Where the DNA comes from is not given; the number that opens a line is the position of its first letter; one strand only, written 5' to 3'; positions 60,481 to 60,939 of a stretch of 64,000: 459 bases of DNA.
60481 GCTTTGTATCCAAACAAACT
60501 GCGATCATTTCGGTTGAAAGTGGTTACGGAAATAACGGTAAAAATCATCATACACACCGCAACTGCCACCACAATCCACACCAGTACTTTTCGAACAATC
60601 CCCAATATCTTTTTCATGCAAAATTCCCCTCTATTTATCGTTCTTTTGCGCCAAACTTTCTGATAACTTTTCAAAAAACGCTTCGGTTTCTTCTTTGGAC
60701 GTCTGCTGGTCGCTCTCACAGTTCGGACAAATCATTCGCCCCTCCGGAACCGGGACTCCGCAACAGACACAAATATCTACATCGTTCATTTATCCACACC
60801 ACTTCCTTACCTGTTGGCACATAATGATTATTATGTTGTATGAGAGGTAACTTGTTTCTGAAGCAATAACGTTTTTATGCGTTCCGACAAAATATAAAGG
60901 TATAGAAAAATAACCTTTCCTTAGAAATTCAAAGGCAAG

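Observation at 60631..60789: Small Cys4 zinc-ribbon protein leading the SipW operon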

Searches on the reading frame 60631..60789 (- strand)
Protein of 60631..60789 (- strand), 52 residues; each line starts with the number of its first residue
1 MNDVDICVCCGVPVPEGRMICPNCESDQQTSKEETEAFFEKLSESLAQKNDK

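Call 6: search_protein_families(library=pfam, proteins=[window:60631-60789:-], max_evalue=1)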
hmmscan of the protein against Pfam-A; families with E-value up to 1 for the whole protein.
window:60631-60789:- (52 aa): 2 families
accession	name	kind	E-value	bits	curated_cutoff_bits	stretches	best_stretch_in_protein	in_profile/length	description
PF13240.11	Zn_Ribbon_1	-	0.0024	18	25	1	7-24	2-19/23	zinc-ribbon domain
PF18912.6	DZR_2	-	0.0067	16.7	27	1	7-29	10-32/56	Double zinc ribbon domain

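Call 7: search_protein_families(library=ncbifam, proteins=[window:60631-60789:-], max_evalue=1)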
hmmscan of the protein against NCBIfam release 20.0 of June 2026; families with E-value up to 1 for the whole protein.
window:60631-60789:- (52 aa): 5 families
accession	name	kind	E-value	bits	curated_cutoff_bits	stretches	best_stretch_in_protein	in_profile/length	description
NF001645.0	PRK00420.1-2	equivalog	8.8e-05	22.5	162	1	7-48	27-70/106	hypothetical protein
NF001646.0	PRK00420.1-3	equivalog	0.0018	18.6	117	1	7-44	23-63/117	hypothetical protein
TIGR00155.1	pqiA_fam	subfamily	0.066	12.3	260.35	1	3-33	214-245/403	PqiA/YebS family transporter subunit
NF005411.0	PRK06975.1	equivalog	0.073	11.4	414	1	10-45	101-136/660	fused uroporphyrinogen-III synthase HemD/membrane protein HemX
NF011683.0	PRK15103.1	equivalog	0.12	11.4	562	1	4-34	221-251/421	membrane integrity-associated transporter subunit PqiA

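Call 8: find_homologous_proteins(query=window:60631-60789:-, max_evalue=0.01)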
Query window:60631-60789:- (52 aa): 2 proteins with E <= 0.01 among 2 candidates.
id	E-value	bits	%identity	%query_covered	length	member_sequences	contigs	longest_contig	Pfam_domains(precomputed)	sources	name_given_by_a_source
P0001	3.4e-28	112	100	100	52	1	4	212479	-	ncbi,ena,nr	ncbi:MAG: hypothetical protein J6L76_03900 [Clostridia bacterium]|nr:hypothetical protein [Clostridi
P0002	3.1e-21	91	82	98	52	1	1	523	-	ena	-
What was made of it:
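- Tried and rejected: The word-index search found only 2 clusters (call 8).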

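Call 10: find_encoding_contigs(protein=P0001, flank=10000, max_places=10)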
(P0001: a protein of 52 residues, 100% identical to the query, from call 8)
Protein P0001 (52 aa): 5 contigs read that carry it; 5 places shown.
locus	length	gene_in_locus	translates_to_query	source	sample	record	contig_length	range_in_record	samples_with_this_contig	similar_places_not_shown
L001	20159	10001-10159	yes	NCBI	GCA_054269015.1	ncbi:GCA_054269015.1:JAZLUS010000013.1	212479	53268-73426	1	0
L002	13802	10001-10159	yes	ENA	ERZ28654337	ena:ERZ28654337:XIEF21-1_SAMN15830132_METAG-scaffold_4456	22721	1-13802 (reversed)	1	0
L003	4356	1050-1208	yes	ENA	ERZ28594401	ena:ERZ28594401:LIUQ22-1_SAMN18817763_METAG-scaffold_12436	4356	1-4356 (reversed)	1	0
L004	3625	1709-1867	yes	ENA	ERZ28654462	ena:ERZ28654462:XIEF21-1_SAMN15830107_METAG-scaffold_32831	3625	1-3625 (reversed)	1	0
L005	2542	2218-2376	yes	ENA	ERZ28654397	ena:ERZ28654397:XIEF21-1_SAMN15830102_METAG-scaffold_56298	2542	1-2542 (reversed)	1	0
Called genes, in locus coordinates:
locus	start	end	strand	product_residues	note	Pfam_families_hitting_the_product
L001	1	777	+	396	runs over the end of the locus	PF01168:Ala_racemase_N, PF00842:Ala_racemase_C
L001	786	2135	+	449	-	PF13425:O-antigen_lig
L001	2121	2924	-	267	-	PF12833:HTH_18, PF00165:HTH_AraC (weak)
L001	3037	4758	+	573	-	PF02837:Glyco_hydro_2_N, PF22666:Glyco_hydro_2_N2, PF00703:Glyco_hydro_2, PF02836:Glyco_hydro_2_C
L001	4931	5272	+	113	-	PF02452:PemK_toxin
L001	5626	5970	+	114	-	-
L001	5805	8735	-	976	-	PF00702:Hydrolase, PF13419:HAD_2, PF03636:Glyco_hydro_65N, PF03632:Glyco_hydro_65m, PF03633:Glyco_hydro_65C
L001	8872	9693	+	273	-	PF02899:Phage_int_SAM_1 (weak), PF00589:Phage_integrase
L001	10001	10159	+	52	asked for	-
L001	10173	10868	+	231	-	-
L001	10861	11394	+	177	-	-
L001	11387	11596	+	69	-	-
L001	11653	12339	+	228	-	-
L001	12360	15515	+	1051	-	PF12389:Peptidase_M73 (weak)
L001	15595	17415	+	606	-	PF12389:Peptidase_M73 (weak)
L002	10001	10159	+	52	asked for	-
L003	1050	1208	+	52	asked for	-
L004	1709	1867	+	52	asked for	-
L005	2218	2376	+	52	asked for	-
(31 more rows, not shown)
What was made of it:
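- Gene is called in public data (calls 8, 10).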

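Call 11: find_encoding_contigs(protein=P0002, flank=10000, max_places=10)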
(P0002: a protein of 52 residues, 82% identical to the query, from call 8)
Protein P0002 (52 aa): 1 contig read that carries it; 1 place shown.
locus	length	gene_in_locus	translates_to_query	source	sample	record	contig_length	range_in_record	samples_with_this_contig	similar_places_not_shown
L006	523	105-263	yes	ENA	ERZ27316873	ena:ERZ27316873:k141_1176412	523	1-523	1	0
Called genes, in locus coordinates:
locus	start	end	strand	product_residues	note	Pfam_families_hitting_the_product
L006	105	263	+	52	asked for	-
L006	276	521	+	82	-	?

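Call 18: search_protein_representatives(protein=window:60631-60789:-)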
Query: 52 residues. Proteins with E-value up to 0.001 (for the whole library): 347; up to 1e-10: 3; up to 1e-30: 0. The best 150 are listed.
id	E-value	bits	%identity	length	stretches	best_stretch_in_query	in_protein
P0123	3.7e-20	85.8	76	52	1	1-51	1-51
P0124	3.4e-13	64.1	62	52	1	1-52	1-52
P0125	1.3e-12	62.3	35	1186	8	8-28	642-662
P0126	8.7e-08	47.3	45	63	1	3-49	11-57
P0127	1.1e-07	47.0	50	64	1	5-52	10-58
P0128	1.3e-07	46.8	64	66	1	4-39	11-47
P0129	1.3e-07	46.8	59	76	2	3-27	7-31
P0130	2.6e-07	45.8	53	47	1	5-42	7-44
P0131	3.1e-07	45.6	48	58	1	4-49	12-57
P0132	3.9e-07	45.3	62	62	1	3-34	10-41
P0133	6.6e-07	44.6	56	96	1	5-45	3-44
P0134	8.5e-07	44.3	39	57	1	2-52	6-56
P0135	9.7e-07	44.1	51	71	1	6-44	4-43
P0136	1.1e-06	43.8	43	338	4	6-37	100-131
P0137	2.5e-06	42.8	56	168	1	4-39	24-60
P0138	2.7e-06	42.7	52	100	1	1-46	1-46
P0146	4.6e-06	42.0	59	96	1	1-35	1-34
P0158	8.9e-06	41.1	56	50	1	1-37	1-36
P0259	1.7e-04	37.1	74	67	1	4-26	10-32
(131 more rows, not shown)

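Call 22: search_protein_families(library=phrogs, proteins=[window:60631-60789:-, P0146, P0133, P0138, P0127, P0158], max_evalue=0.1)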
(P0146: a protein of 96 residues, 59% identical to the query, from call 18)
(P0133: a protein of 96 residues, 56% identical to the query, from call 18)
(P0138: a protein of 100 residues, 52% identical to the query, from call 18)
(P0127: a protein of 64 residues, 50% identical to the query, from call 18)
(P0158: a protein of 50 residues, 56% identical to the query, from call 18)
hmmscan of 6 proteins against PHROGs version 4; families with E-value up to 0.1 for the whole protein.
window:60631-60789:- (52 aa): 5 families
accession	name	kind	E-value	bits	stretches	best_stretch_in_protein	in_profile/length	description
phrog_16989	-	moron, auxiliary metabolic gene and host takeover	0.0095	17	1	2-49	4-48/122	membrane protein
phrog_8436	-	unknown function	0.044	14.9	1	6-43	65-101/110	-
phrog_9414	-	unknown function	0.051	14.6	0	18-46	26-53/71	-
phrog_17287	-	unknown function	0.057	14.7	1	7-52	19-64/72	-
phrog_34590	-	unknown function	0.065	14.3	1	6-37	5-36/90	-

P0146 (96 aa): 2 families
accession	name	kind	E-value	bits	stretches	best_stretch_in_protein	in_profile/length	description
phrog_15503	-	unknown function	0.011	16.2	1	52-87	46-86/245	-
phrog_8436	-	unknown function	0.059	14.5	0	6-33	65-92/110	-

P0133 (96 aa): 5 families
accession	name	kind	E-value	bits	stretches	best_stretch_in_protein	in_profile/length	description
phrog_34590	-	unknown function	0.0011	19.9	1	4-47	5-46/90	-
phrog_8315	-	unknown function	0.016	16.5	1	4-40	9-45/62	-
phrog_6586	-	unknown function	0.025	15.4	1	4-49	5-52/129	-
phrog_11858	-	unknown function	0.033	15.6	1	25-67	53-91/107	-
phrog_4852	-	unknown function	0.056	14.1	1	4-52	15-65/194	-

P0138 (100 aa): 2 families
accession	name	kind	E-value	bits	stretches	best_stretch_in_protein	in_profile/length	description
phrog_50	-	DNA, RNA and nucleotide metabolism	0.015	15.4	1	60-99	475-515/570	DnaC-like helicase loader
phrog_3277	-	DNA, RNA and nucleotide metabolism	0.038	14.8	1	41-100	99-159/168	DnaC-like helicase loader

P0127 (64 aa): 0 families

P0158 (50 aa): 3 families
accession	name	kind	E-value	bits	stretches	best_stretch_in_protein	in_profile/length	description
phrog_16989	-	moron, auxiliary metabolic gene and host takeover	0.005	17.9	1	3-49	5-50/122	membrane protein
phrog_54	-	other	0.012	16.9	1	4-38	33-68/75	DksA-like zinc-finger protein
phrog_8436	-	unknown function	0.084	14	1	6-46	65-105/110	-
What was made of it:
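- On Phage Mu Com / P2 Ogr-type zinc-finger activators: Neither appears in the Pfam or PHROG scans (calls 6, 22).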

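Call 23: search_protein_families(library=padloc, proteins=[window:60631-60789:-, P0146, P0133, P0138, P0127, P0158], max_evalue=0.1)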
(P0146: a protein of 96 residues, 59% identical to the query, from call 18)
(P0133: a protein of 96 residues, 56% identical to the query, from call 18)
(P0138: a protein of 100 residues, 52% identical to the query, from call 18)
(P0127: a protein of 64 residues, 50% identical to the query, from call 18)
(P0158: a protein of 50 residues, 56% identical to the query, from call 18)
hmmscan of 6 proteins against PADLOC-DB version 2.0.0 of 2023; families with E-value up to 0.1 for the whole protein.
window:60631-60789:- (52 aa): 0 families

P0146 (96 aa): 0 families

P0133 (96 aa): 1 family
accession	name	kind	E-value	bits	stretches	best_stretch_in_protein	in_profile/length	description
PDLC00637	ZorA2|ZorA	-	0.0035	14.2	1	20-93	112-188/420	MotA/ExbB/TolQ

P0138 (100 aa): 0 families

P0127 (64 aa): 0 families

P0158 (50 aa): 0 families
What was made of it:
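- Tried and rejected: Pfam, NCBIfam, PHROGs and PADLOC scans of the ORF and of relatives gave nothing above threshold (calls 6, 7, 22, 23).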

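Call 32: find_homologous_proteins(query=A1, max_evalue=0.001)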
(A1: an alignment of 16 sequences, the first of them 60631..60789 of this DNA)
Query A1 (16 sequences) (52 aa, profile of the alignment): 1221 proteins with E <= 0.001 among 2165 candidates; the best 120 are listed.
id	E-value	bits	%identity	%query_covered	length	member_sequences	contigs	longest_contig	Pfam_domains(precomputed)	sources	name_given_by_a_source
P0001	1.8e-19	87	100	100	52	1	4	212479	-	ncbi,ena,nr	ncbi:MAG: hypothetical protein J6L76_03900 [Clostridia bacterium]|nr:hypothetical protein [Clostridi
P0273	2.6e-18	83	76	98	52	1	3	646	-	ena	-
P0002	3.1e-18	83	82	98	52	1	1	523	-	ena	-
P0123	4.7e-18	83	76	98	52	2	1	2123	-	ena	-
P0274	9.0e-18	82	75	100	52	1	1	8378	-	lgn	-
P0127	9.7e-18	82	49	92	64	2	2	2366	-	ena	-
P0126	1.7e-17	81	48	85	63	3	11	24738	-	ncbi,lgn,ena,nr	ncbi:MAG: hypothetical protein J6L76_07080 [Clostridia bacterium]|nr:hypothetical protein [Clostridi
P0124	5.9e-17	79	62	100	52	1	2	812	-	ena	-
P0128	1.3e-16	78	56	77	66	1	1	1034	-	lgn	-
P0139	1.6e-16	78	76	48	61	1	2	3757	PF13240.12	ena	-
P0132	6.8e-16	76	56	69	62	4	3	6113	-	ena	-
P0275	9.4e-16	75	71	98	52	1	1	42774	-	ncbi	-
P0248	1.7e-15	74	36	96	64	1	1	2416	-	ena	-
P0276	1.9e-15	74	52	100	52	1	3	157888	-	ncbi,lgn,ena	-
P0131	2.0e-15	74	49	87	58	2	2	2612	-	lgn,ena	-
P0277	3.4e-15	73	34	73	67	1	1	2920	PF13240.12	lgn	-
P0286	3.3e-13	67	41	85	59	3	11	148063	-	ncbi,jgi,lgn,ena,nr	ncbi:MAG: hypothetical protein J6A78_05170 [Clostridia bacterium]|nr:hypothetical protein [Oscillosp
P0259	4.6e-12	63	81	40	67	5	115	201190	-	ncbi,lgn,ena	-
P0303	1.2e-11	62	71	46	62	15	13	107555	-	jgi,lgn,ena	-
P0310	2.0e-11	61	65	50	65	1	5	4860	PF18912.7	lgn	-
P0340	2.0e-10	58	50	81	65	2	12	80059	PF18912.7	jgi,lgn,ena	-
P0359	4.9e-10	57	76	40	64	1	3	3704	PF18912.7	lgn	-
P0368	6.4e-10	57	69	50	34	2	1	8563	PF18912.7,PF13248.12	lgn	-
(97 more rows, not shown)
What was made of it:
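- Closest known: Generic zinc-ribbon domains. Same: A few relatives carry a precomputed PF13240 or PF18912 hit (call 32).
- Tried and rejected: Exhaustive HMMER and a profile search were needed to reach further (calls 18, 32).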

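Call 33: find_encoding_contigs(protein=P0126, flank=6000, max_places=4)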
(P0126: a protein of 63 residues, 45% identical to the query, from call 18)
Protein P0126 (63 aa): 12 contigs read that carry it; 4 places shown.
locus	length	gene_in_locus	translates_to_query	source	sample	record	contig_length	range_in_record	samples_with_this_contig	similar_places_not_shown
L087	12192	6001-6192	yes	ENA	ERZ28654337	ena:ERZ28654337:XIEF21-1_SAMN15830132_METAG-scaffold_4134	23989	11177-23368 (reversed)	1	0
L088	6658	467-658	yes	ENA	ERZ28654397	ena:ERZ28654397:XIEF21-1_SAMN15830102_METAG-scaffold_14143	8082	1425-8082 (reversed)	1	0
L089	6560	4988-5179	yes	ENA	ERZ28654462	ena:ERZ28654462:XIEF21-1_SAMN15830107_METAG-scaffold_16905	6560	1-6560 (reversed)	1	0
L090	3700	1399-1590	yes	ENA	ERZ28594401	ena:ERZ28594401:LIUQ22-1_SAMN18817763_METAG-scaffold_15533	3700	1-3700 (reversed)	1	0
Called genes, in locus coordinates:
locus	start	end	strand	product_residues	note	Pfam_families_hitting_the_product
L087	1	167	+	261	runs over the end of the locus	?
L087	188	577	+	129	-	-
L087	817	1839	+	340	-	PF01063:Aminotran_4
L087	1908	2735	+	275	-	PF21088:MS_channel_1st (weak), PF00924:MS_channel_2nd, PF21082:MS_channel_3rd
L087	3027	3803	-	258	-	PF03629:SASA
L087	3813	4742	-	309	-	PF07751:Abi_2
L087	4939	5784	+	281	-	PF02899:Phage_int_SAM_1 (weak), PF00589:Phage_integrase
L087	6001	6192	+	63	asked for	-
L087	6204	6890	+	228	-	-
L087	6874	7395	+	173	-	PF10502:Peptidase_S26 (weak)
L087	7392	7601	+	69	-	-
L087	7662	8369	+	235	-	-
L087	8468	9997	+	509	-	PF12389:Peptidase_M73 (weak)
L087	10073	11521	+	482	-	PF12389:Peptidase_M73 (faint)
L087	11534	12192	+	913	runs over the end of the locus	PF12389:Peptidase_M73 (weak), PF13385:Laminin_G_3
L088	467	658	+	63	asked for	-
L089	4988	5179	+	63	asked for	-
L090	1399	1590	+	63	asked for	-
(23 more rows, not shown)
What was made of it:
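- Closest known: UpxY/UpxZ leader genes of phase-variable capsule loci in Bacteroides. Same: Here two paralogous switch-led loci in one MAG each carry their own leader gene (call 33).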

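Call 34: find_encoding_contigs(protein=P0276, flank=6000, max_places=3)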
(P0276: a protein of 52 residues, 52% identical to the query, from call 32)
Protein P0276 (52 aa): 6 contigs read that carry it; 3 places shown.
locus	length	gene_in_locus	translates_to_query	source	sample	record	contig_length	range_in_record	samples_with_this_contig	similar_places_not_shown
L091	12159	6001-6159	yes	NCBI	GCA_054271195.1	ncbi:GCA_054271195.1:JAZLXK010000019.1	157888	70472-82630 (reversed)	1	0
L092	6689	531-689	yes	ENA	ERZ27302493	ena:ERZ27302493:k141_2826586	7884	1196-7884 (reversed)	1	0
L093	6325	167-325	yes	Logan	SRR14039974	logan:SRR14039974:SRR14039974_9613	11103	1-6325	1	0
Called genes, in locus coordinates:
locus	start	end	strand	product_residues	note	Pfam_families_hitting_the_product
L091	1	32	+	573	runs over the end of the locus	PF02837:Glyco_hydro_2_N, PF22666:Glyco_hydro_2_N2, PF00703:Glyco_hydro_2, PF02836:Glyco_hydro_2_C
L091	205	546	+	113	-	PF02452:PemK_toxin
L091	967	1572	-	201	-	PF03575:Peptidase_S51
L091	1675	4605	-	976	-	PF00702:Hydrolase, PF13419:HAD_2, PF03636:Glyco_hydro_65N, PF03632:Glyco_hydro_65m, PF03633:Glyco_hydro_65C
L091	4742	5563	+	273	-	PF02899:Phage_int_SAM_1 (weak), PF00589:Phage_integrase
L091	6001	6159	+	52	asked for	-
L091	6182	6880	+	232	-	-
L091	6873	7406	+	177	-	PF10502:Peptidase_S26 (weak)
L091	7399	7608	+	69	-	-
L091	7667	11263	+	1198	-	PF12389:Peptidase_M73 (weak), PF13306:LRR_5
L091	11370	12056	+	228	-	-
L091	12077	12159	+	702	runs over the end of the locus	PF12389:Peptidase_M73 (faint)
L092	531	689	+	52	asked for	-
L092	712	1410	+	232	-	-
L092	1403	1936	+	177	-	PF10502:Peptidase_S26 (weak)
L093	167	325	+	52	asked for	-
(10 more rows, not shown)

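Call 35: find_encoding_contigs(protein=P0286, flank=6000, max_places=3)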
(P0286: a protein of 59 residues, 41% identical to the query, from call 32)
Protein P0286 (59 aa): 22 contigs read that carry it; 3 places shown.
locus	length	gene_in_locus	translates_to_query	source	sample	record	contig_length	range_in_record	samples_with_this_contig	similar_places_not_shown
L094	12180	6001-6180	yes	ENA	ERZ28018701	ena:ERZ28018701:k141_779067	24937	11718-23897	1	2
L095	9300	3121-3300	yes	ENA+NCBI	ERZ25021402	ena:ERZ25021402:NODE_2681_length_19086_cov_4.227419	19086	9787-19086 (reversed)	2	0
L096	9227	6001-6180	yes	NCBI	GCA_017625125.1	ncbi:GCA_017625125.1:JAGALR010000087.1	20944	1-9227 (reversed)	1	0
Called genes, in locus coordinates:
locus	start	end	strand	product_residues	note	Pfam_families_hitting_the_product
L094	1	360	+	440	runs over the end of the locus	PF01547:SBP_bac_1, PF13531:SBP_bac_11 (faint), PF13343:SBP_bac_6 (faint)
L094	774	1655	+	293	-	PF00528:BPD_transp_1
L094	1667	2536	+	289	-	PF00528:BPD_transp_1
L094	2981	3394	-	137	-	PF10825:DUF2752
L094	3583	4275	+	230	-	PF19700:DUF6198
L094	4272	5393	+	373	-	PF06941:NT5C, PF00625:Guanylate_kin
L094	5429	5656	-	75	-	PF12844:HTH_19, PF13560:HTH_31, PF01381:HTH_3, PF22495:HTH_92 (weak)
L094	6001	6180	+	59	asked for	-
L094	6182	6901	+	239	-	-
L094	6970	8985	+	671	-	-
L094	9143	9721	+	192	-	-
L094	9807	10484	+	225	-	PF12389:Peptidase_M73 (faint)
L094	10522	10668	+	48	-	-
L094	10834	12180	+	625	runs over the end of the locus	PF13229:Beta_helix (weak)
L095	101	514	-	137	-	PF10825:DUF2752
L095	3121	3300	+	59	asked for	-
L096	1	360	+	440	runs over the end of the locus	PF01547:SBP_bac_1, PF13531:SBP_bac_11 (faint), PF13343:SBP_bac_6 (faint)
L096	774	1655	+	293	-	PF00528:BPD_transp_1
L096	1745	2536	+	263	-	PF00528:BPD_transp_1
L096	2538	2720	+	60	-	PF21844:DUF6903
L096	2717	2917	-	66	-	-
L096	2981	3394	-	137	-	PF10825:DUF2752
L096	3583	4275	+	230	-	PF19700:DUF6198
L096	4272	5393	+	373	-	PF06941:NT5C, PF00625:Guanylate_kin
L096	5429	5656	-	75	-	PF12844:HTH_19, PF13560:HTH_31, PF01381:HTH_3, PF22495:HTH_92 (weak)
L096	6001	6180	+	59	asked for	-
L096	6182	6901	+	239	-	-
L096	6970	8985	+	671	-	-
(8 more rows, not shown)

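Call 39: find_encoding_contigs(protein=P0303, flank=5000, max_places=3)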
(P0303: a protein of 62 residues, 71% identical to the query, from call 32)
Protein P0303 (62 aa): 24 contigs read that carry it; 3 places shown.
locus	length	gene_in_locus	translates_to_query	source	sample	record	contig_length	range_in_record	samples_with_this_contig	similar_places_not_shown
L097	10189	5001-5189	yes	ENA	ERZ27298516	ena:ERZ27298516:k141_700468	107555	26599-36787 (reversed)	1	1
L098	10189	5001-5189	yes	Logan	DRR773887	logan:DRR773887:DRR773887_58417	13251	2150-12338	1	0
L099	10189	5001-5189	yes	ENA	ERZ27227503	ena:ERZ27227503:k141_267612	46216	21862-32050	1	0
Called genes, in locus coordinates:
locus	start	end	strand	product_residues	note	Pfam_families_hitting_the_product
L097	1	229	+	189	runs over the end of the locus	PF04647:AgrB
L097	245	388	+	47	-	-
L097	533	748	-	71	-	PF06135:IreB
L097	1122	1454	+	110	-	PF13560:HTH_31 (weak), PF12844:HTH_19, PF01381:HTH_3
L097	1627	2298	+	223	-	-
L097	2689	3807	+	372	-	PF14659:Phage_int_SAM_3, PF00589:Phage_integrase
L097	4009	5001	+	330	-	-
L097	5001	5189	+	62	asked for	-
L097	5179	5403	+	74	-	-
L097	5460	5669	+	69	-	-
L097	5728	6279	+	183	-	PF10502:Peptidase_S26 (weak)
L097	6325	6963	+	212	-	-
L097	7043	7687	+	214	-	-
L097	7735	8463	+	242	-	PF12389:Peptidase_M73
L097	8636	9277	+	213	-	-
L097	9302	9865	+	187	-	-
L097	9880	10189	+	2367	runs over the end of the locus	PF13088:BNR_2, PF09479:Flg_new (weak)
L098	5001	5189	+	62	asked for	-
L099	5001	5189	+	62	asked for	-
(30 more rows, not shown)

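Call 40: find_encoding_contigs(protein=P0259, flank=5000, max_places=3)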
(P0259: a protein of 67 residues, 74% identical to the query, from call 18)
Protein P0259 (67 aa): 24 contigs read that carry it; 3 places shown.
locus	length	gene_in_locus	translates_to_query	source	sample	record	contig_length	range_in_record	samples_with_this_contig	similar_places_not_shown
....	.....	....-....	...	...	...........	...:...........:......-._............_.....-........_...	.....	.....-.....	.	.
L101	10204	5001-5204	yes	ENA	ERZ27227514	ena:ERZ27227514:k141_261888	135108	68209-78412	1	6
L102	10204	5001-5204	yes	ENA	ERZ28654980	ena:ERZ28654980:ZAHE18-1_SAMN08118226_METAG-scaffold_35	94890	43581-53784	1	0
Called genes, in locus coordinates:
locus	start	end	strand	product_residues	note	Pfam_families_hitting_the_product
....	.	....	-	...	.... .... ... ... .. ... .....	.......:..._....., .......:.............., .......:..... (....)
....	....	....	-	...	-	-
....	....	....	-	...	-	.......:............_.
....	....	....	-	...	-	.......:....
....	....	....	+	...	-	-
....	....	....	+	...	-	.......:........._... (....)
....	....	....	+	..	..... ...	-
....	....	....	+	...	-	-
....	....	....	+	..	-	-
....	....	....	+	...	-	-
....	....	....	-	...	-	-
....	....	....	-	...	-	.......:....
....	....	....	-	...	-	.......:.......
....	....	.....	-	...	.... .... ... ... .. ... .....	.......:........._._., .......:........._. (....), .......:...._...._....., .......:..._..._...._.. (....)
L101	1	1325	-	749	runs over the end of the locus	PF03717:PBP_dimer, PF00905:Transpeptidase, PF03793:PASTA (weak)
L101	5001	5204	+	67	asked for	-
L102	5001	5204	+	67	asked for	-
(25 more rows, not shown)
